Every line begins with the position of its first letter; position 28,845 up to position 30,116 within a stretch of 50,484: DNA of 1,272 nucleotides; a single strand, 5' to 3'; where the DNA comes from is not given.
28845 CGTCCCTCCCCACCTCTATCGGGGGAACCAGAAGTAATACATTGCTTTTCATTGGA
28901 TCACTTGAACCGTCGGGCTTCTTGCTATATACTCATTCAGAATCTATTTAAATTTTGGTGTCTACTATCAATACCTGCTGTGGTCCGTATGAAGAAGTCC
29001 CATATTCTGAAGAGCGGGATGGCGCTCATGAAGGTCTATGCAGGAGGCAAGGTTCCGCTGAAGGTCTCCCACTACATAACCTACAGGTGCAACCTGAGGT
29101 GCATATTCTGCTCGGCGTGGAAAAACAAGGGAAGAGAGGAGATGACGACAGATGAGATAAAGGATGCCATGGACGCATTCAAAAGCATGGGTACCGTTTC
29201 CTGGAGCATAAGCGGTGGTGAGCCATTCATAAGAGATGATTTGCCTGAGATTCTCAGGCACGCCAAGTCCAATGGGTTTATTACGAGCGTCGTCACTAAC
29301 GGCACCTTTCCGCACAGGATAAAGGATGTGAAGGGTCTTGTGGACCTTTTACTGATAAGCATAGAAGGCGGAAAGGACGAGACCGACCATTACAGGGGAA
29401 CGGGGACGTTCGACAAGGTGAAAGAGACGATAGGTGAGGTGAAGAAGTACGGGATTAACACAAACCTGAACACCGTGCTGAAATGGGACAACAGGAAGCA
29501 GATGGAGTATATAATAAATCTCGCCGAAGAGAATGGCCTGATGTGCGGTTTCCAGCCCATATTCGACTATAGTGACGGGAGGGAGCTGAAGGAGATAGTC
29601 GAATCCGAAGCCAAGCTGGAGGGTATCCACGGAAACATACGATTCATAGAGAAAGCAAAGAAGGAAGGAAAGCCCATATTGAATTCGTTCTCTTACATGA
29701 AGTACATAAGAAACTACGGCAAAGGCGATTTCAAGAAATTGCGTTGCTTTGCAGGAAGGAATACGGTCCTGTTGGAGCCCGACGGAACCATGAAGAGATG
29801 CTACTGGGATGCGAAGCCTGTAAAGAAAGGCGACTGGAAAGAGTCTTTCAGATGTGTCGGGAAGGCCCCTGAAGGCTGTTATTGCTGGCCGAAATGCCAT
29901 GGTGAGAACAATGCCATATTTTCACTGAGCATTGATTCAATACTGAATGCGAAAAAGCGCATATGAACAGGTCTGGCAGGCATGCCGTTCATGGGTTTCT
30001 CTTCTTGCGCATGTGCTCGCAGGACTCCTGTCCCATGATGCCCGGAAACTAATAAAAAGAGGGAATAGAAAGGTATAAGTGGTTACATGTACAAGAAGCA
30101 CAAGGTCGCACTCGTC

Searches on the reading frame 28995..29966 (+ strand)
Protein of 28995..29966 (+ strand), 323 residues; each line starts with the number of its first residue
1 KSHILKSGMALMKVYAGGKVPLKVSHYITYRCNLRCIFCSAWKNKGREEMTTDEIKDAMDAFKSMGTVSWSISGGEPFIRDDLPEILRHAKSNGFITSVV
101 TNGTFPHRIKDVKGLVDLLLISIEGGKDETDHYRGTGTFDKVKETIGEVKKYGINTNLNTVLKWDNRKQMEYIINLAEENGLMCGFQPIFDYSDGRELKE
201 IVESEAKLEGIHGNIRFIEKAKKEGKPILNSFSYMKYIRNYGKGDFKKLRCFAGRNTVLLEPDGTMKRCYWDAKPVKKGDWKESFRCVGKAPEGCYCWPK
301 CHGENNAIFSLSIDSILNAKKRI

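Call 3: search_protein_families(library=pfam, proteins=[window:28995-29966:+], max_evalue=0.01)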
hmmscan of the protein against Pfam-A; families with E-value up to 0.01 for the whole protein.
window:28995-29966:+ (323 aa): 2 families
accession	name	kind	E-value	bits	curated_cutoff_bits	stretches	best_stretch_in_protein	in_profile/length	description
PF04055.27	Radical_SAM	-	7e-28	98.3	29.5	1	28-176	3-165/166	Radical SAM superfamily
PF13353.11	Fer4_12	-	2.6e-05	25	22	1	31-126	14-116/137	4Fe-4S single cluster domain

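Call 59: search_protein_families(library=ncbifam, proteins=[window:28995-29966:+], max_evalue=1e-10)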
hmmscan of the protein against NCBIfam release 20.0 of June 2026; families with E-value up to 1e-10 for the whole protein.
window:28995-29966:+ (323 aa): 32 families (the best 25 are shown)
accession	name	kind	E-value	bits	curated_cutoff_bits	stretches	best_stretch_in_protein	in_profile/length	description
TIGR03961.1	rSAM_PTO1314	hypoth_equivalog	1.2e-36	126.7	306.05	1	12-241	13-236/332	PTO1314 family radical SAM protein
NF045574.1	sacti_mat_StsB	exception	1e-24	87.2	625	1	24-178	98-257/466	StsB family radical SAM/SPASM domain sactipeptide maturase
TIGR04546.1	rSAM_ahbC_deAc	equivalog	2.8e-23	82.3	650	1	19-182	37-205/390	12,18-didecarboxysiroheme deacetylase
TIGR04545.1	rSAM_ahbD_hemeb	equivalog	3.2e-22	79.4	500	1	26-183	4-168/339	heme b synthase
TIGR04051.1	rSAM_NirJ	equivalog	2.2e-21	76.3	515.45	1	28-193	8-179/354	heme d1 biosynthesis radical SAM protein NirJ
TIGR02109.1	PQQ_syn_pqqE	equivalog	3.3e-21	75.6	381.35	1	20-179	5-171/358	pyrroloquinoline quinone biosynthesis protein PqqE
TIGR04347.1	pseudo_SAM_Halo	equivalog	7.2e-21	74.9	525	1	24-226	40-250/390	TIGR04347 family pseudo-SAM/SPASM protein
TIGR02668.1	moaA_archaeal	equivalog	9.5e-21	74.1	325.25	1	27-184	15-181/303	GTP 3',8-cyclase MoaA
TIGR03962.1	mycofact_rSAM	equivalog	4e-20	72.3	265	1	17-271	7-261/339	mycofactocin radical SAM maturase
NF038283.1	viperin_w_prok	equivalog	4.6e-20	71.9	180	1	22-170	2-171/281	viperin family antiviral radical SAM protein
TIGR04054.1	rSAM_NirJ1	equivalog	2.2e-19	69.3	650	1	24-181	38-201/387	putative heme d1 biosynthesis radical SAM protein NirJ1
TIGR02666.1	moaA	equivalog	2.7e-18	66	284.05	1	28-225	16-230/336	GTP 3',8-cyclase MoaA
NF050035.1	rSAM_WgK_link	exception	2.9e-18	66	650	1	20-177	7-171/367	radical SAM/SPASM peptide maturase WgkB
TIGR04053.2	TIGR04053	equivalog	4.6e-18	65.6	395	1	20-183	6-179/366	TIGR04053 family radical SAM/SPASM domain-containing protein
NF001199.0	PRK00164.2-1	equivalog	4.6e-18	65.4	231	1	28-184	18-182/308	GTP 3',8-cyclase MoaA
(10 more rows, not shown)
